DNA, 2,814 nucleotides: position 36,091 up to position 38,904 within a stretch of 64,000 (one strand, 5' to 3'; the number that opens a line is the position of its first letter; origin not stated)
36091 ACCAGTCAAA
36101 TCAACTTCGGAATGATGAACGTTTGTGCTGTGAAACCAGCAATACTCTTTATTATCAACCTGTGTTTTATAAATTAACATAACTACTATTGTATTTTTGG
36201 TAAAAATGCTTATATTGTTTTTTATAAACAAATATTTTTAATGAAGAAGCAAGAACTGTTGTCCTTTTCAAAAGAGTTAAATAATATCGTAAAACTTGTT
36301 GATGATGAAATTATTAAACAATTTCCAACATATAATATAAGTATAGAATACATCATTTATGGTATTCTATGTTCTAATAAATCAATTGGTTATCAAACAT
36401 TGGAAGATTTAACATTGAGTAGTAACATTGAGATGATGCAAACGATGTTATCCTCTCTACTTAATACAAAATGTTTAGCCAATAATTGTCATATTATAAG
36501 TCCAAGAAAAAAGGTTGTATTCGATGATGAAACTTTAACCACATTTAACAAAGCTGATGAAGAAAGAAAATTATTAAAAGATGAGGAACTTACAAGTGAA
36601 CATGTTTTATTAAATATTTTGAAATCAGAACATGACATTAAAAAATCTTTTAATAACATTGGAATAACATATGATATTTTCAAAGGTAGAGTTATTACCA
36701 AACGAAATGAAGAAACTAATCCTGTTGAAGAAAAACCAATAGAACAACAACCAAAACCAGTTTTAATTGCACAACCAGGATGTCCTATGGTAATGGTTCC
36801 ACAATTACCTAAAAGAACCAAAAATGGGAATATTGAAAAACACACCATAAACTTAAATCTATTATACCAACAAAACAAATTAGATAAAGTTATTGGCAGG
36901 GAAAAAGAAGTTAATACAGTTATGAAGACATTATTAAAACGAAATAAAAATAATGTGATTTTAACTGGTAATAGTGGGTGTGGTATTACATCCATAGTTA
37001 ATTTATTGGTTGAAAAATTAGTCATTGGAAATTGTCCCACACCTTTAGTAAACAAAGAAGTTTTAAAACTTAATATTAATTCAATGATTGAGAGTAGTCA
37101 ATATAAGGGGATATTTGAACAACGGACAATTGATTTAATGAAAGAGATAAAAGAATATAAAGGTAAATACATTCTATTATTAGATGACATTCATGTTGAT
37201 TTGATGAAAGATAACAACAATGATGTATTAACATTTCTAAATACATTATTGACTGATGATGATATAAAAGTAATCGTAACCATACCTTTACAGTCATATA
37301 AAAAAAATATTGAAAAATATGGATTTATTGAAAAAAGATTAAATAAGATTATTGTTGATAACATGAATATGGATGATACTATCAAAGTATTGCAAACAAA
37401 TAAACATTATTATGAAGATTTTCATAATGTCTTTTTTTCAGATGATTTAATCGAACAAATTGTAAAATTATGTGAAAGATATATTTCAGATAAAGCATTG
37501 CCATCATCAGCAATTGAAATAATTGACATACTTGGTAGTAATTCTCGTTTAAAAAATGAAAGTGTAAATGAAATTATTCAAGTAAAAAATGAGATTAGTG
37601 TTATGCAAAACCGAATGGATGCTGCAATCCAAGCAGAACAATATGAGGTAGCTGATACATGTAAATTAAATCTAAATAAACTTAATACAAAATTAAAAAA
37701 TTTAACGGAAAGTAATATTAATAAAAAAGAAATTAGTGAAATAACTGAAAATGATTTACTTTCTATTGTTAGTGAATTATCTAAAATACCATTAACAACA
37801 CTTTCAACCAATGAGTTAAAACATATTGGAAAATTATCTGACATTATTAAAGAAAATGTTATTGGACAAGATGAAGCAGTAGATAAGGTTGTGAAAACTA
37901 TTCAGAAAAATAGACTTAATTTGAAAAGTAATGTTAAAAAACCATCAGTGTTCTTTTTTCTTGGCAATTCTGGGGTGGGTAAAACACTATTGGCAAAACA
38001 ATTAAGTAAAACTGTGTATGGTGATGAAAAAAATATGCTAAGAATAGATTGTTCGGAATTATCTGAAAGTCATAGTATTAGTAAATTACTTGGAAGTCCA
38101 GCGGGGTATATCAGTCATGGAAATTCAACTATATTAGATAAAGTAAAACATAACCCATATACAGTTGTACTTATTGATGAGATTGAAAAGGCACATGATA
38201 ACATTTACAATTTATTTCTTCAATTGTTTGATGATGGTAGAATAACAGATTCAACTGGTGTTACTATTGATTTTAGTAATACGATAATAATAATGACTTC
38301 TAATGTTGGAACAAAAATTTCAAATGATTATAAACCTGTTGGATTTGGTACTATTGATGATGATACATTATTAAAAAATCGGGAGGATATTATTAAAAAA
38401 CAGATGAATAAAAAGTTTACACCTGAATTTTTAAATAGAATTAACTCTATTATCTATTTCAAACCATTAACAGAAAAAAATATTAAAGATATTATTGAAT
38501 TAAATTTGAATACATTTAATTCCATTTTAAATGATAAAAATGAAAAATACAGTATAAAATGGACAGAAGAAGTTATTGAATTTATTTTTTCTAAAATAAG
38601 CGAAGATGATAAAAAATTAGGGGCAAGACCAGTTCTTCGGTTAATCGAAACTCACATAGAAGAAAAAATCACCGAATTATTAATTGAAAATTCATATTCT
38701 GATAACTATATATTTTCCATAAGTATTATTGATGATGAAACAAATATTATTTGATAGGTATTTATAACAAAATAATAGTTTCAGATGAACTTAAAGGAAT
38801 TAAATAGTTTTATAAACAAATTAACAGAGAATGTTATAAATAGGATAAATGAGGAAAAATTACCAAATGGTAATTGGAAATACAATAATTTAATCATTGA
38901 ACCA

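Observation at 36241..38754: Phage-encoded ClpC-like double-ring AAA+ unfoldase with an inactivated D1 ATPase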

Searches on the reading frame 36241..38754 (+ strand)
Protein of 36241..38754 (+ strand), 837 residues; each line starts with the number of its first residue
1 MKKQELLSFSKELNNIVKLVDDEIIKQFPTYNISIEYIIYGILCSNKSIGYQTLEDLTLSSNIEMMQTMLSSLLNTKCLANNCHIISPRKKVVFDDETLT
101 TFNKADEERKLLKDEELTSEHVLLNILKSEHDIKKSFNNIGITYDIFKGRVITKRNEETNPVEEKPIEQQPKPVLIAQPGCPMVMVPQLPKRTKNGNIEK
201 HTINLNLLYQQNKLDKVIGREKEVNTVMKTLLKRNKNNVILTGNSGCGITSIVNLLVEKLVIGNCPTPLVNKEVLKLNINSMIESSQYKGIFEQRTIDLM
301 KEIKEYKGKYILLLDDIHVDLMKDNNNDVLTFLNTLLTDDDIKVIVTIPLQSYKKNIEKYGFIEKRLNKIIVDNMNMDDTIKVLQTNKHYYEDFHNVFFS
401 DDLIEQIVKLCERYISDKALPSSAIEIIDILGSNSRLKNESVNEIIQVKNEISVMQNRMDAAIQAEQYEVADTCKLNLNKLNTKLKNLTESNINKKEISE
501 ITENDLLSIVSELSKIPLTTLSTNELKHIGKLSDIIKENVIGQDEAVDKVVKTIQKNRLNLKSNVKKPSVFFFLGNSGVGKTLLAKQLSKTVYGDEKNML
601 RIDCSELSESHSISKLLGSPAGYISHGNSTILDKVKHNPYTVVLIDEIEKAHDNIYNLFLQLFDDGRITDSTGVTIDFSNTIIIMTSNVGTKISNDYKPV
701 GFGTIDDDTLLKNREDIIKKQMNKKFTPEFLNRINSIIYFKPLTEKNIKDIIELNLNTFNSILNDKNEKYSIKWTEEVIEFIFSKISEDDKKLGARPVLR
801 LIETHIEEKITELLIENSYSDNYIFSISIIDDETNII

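Call 3: search_protein_families(library=pfam, proteins=[window:36241-38754:+], max_evalue=0.01)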
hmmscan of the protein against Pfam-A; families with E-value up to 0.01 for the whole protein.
window:36241-38754:+ (837 aa): 26 families (the best 25 are shown)
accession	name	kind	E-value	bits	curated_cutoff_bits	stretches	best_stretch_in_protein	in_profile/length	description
PF07724.20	AAA_2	-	7.2e-50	169.7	27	1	569-736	4-165/166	AAA domain (Cdc48 subfamily)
PF17871.7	AAA_lid_9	-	2.2e-21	76.1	22.8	1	377-473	2-99/104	AAA lid domain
PF00004.35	AAA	-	6.6e-17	62.6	21.2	2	573-692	3-113/131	ATPase family associated with various cellular activities (AAA)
PF07728.20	AAA_5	-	1.6e-13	51.3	22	1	572-696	3-130/139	AAA domain (dynein-related subfamily)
PF10431.15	ClpB_D2-small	-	8.6e-13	48.6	21.9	1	743-822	1-76/81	C-terminal, D2-small domain, of ClpB protein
PF13401.12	AAA_22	-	7.7e-11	42.9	27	1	569-669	6-111/130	AAA domain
PF00158.32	Sigma54_activat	-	4e-10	40.1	20.2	1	554-671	8-125/168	Sigma-54 interaction domain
PF13191.12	AAA_16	-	4.5e-08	34.2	32.6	0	216-260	1-48/167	AAA ATPase domain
PF12775.13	AAA_7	-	8.8e-08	32.3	25.8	1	551-620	14-85/181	P-loop containing dynein motor region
PF13173.12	AAA_14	-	1.2e-07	32.3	27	1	570-653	4-76/129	AAA domain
PF20720.3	nSTAND3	-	7.6e-07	29.4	27.2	1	228-391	11-154/155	Novel STAND NTPase 3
PF06309.17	Torsin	-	1.8e-05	25.3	27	1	529-595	16-80/127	Torsin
PF20703.3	nSTAND1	-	2e-05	24.8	27.1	1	209-524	8-331/379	Novel STAND NTPase 1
PF13479.12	AAA_24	-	3.9e-05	24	27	1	571-654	5-79/195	AAA domain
PF03193.22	RsgA_GTPase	-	4.4e-05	23.8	30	0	547-590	86-128/174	RsgA GTPase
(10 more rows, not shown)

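Call 4: search_protein_families(library=ncbifam, proteins=[window:36241-38754:+], max_evalue=0.01)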
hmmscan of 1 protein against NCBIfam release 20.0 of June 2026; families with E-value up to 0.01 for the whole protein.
window:36241-38754:+ (837 aa): 27 families (the best 25 are shown)
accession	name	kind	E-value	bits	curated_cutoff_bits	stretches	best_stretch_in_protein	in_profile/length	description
TIGR03346.1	chaperone_ClpB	equivalog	1.4e-141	473.6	1232.1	3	438-833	460-849/853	ATP-dependent chaperone ClpB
TIGR02639.1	ClpA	equivalog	1.8e-130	436.4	993.15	1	32-814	23-719/734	ATP-dependent Clp protease ATP-binding subunit ClpA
TIGR03345.1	VI_ClpV1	equivalog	1.6e-122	410.4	884.95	2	441-828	479-849/852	type VI secretion system ATPase TssH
NF033606.1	heat_AAA_ClpK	exception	2.7e-117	392.9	1900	1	193-811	260-880/949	heat shock survival AAA family ATPase ClpK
NF008118.0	PRK10865.1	equivalog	2.2e-111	373.3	1417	2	499-815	529-834/857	ATP-dependent chaperone ClpB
NF033607.0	disagg_AAA_ClpG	exception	5.5e-110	368.7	1900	1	197-810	243-857/932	AAA family protein disaggregase ClpG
NF008263.0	PRK11034.1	equivalog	1.9e-94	317.1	1350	2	501-829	421-735/758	ATP-dependent Clp protease ATP-binding subunit ClpA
TIGR02915.1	PEP_resp_reg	equivalog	1.5e-09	37.2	502.6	1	519-658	120-252/445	PEP-CTERM-box response regulator transcription factor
TIGR01817.1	nifA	equivalog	1e-06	27.8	528.85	1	531-620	189-271/534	nif-specific transcriptional activator NifA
NF009067.0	PRK12402.1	equivalog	7.3e-06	25.2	317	0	209-260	9-60/340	replication factor C small subunit 2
NF001679.0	PRK00440.1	equivalog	8.1e-06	25.1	303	1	542-605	22-78/322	replication factor C small subunit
NF038308.1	RNA_repair_RtcR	equivalog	2.6e-05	23.3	650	1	419-620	66-259/530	RNA repair transcriptional activator RtcR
NF003451.0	PRK05022.1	equivalog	3.7e-05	22.6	476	1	486-648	128-293/512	nitric oxide reductase transcriptional regulator NorR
TIGR02974.1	phageshock_pspF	equivalog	6.1e-05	22.4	443.55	1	541-684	2-138/336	phage shock protein operon transcriptional activator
NF038214.1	IS21_help_AAA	equivalog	8.4e-05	22.4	200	0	554-617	76-139/232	IS21-like element helper ATPase IstB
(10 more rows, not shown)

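Call 5: search_protein_families(library=phrogs, proteins=[window:36241-38754:+], max_evalue=0.001)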
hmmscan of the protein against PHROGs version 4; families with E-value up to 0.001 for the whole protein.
window:36241-38754:+ (837 aa): 7 families
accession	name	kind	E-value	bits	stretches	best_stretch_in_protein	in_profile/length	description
phrog_4871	-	other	3e-157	526.3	1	92-836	82-754/764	ATP-dependent protease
phrog_3757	-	unknown function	6.4e-07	30.1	1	460-648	19-193/367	-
phrog_168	-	DNA, RNA and nucleotide metabolism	7.6e-07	30.1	1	561-767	33-210/314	clamp loader of DNA polymerase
phrog_249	-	moron, auxiliary metabolic gene and host takeover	2.2e-06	28.3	1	460-669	25-223/380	porphyrin biosynthesis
phrog_7998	-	unknown function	3.4e-06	27.5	0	538-649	17-128/339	-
phrog_3277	-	DNA, RNA and nucleotide metabolism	2e-05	25.5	0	566-648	8-87/168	DnaC-like helicase loader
phrog_4339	-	unknown function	3.2e-05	24.3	0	725-810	420-508/552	-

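Call 7: search_solved_structures(query=window:36241-38754:+, show_alignments=3)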
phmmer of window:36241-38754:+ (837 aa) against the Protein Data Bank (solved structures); distinct sequences matched with E-value up to 0.001: 57.
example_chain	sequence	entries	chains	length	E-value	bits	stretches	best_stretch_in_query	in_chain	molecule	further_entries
3j3t_A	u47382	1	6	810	4.2e-127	428.6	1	204-820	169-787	Negative regulator of genetic competence ClpC/MecB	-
3j3s_A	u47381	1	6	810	7.9e-127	427.7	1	204-820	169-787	Negative regulator of genetic competence ClpC/MecB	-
3j3r_A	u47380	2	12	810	2.2e-126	426.2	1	204-820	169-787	Negative regulator of genetic competence ClpC/MecB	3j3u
7abr_A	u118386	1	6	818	2.3e-126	426.1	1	204-820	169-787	Negative regulator of genetic competence ClpC/MecB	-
6em8_A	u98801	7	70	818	6.5e-123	414.7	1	194-819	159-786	ATP-dependent Clp protease ATP-binding subunit ClpC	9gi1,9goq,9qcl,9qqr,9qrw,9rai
6em9_A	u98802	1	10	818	7e-123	414.6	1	194-819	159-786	ATP-dependent Clp protease ATP-binding subunit ClpC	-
29hb_b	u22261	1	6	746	4.2e-119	402.1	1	165-833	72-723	ATP-dependent Clp protease, ATP-binding subunit ClpE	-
8xon_S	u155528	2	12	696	3.1e-107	362.9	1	203-823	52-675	NDP-hexose 4-ketoreductase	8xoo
1qvr_A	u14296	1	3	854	3.8e-107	362.6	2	454-816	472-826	ClpB protein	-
8a8u_A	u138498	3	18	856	1.1e-103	351.2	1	203-824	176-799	ATP-dependent Clp protease ATP-binding subunit ClpC1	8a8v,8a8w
3pxi_A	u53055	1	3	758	3.9e-103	349.3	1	204-820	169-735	Negative regulator of genetic competence ClpC/MecB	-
9if4_A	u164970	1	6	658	1.1e-102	347.9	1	204-824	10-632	ATP-dependent Clp protease ATP-binding subunit ClpC1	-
9ip0_A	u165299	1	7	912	1.2e-102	347.7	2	436-824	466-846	Chaperone protein ClpB1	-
4d2q_A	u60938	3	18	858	3.9e-101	342.7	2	499-829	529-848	CLPB | CHAPERONE PROTEIN CLPB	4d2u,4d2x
6og3_E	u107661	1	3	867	4e-101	342.7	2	499-829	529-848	Hyperactive disaggregase ClpB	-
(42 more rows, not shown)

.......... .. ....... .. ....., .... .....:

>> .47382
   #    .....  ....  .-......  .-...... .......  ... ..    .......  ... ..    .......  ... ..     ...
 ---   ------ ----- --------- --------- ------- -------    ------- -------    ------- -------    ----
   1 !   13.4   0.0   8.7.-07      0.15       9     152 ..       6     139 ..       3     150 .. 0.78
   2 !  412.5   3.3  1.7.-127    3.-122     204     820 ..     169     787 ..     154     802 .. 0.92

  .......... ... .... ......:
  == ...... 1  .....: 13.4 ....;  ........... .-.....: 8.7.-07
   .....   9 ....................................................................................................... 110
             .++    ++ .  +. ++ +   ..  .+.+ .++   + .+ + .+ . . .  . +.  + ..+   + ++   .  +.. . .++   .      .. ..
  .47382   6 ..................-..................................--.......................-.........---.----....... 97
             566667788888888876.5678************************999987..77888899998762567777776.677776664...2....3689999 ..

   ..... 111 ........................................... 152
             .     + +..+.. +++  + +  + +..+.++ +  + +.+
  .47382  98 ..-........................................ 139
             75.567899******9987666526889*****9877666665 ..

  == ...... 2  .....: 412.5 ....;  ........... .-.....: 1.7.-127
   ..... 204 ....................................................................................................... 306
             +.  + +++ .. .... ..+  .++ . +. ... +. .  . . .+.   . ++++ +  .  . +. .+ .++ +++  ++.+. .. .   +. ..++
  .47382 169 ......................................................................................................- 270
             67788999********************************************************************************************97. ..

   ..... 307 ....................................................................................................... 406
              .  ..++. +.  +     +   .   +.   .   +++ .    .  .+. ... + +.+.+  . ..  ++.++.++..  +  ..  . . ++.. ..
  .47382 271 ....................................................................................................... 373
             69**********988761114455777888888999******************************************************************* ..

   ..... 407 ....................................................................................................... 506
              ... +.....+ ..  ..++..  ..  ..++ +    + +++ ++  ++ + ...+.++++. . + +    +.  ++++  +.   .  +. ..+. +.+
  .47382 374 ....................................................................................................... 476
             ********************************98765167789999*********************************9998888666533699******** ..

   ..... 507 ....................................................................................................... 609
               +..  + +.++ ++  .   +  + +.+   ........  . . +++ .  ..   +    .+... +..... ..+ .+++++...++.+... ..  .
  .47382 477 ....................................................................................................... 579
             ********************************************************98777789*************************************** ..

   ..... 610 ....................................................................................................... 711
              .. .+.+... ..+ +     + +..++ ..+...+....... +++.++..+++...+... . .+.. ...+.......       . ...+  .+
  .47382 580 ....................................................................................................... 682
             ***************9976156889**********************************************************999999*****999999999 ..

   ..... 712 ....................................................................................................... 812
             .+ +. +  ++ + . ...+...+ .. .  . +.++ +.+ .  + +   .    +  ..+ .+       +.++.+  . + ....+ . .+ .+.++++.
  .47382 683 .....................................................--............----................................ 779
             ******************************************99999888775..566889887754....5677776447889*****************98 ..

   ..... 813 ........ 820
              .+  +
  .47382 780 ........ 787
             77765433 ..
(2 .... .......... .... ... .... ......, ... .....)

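Call 12: search_dna_similar(query=window:36241-38754:+, collection=phages, mode=protein, max_rows=40)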
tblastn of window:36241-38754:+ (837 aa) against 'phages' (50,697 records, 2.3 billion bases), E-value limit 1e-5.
Records with a match: 194; places in all: 196; records where one place covers at least 80% of the query: 12.
Best place of each record, by identity: <60% 194.
By first word of the organism name: Bacteriophage 51; Escherichia 33; Listeria 22; Klebsiella 11; Pseudomonas 11; Salmonella 10; Erwinia 8; Vibrio 7; Enterococcus 6; uncultured 6; and 11 more.
By host as written in the record: - 75; Listeria monocytogenes 22; Escherichia coli 10; Staphylococcus aureus 5; Klebsiella pneumoniae 5; Pseudomonas aeruginosa PAO1 5; Salmonella enterica subsp. enterica serovar Typhimurium 4; Enterococcus faecalis 3; and 46 more.
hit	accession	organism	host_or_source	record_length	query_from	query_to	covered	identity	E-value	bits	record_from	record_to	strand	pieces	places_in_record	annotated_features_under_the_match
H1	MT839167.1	Bacteriophage sp.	human fecal samples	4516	32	819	94%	31.7%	4e-113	382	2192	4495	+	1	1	record has no annotation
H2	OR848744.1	Listeria phage LM 4-14-1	Listeria monocytogenes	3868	32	817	94%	31.0%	7e-114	381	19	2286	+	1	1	record has no annotation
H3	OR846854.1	Listeria phage LM 4-11-1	Listeria monocytogenes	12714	32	817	94%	31.0%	2e-111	381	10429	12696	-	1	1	record has no annotation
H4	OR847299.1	Listeria phage LM 4-11-1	Listeria monocytogenes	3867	32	817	94%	30.9%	2e-113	380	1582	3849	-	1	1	record has no annotation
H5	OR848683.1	Listeria phage LM 4-14-1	Listeria monocytogenes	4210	32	817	94%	30.9%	9e-113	380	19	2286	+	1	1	record has no annotation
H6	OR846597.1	Enterococcus phage Efs 1-1-1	Enterococcus faecalis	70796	150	837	82%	35.2%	8e-109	373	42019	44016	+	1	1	record has no annotation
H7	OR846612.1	Enterococcus phage Efs 1-1-1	Enterococcus faecalis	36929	9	815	96%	29.6%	5e-100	347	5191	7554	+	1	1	record has no annotation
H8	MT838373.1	Bacteriophage sp.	human fecal samples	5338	5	834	99%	28.5%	2e-102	353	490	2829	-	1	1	record has no annotation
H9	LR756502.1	uncultured phage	metagenomic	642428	192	816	75%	35.4%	9e-108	370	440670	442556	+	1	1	record has no annotation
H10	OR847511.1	Listeria phage LM 4-11-1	Listeria monocytogenes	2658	188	817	75%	34.8%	2e-113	371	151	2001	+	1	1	record has no annotation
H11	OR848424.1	Listeria phage LM 4-14-1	Listeria monocytogenes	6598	188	817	75%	34.8%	5e-108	370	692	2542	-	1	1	record has no annotation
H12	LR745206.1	uncultured phage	metagenomic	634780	198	817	74%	35.3%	1e-106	367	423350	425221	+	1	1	record has no annotation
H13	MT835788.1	Bacteriophage sp.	human fecal samples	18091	198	833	76%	34.4%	1e-103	358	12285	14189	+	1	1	record has no annotation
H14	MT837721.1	Bacteriophage sp.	human fecal samples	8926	191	828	76%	34.2%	4e-110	377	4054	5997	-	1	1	record has no annotation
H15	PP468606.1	Staphylococcus phage SpP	Staphylococcus saprophyticus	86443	183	815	76%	34.5%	4e-102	354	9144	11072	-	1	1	hypothetical protein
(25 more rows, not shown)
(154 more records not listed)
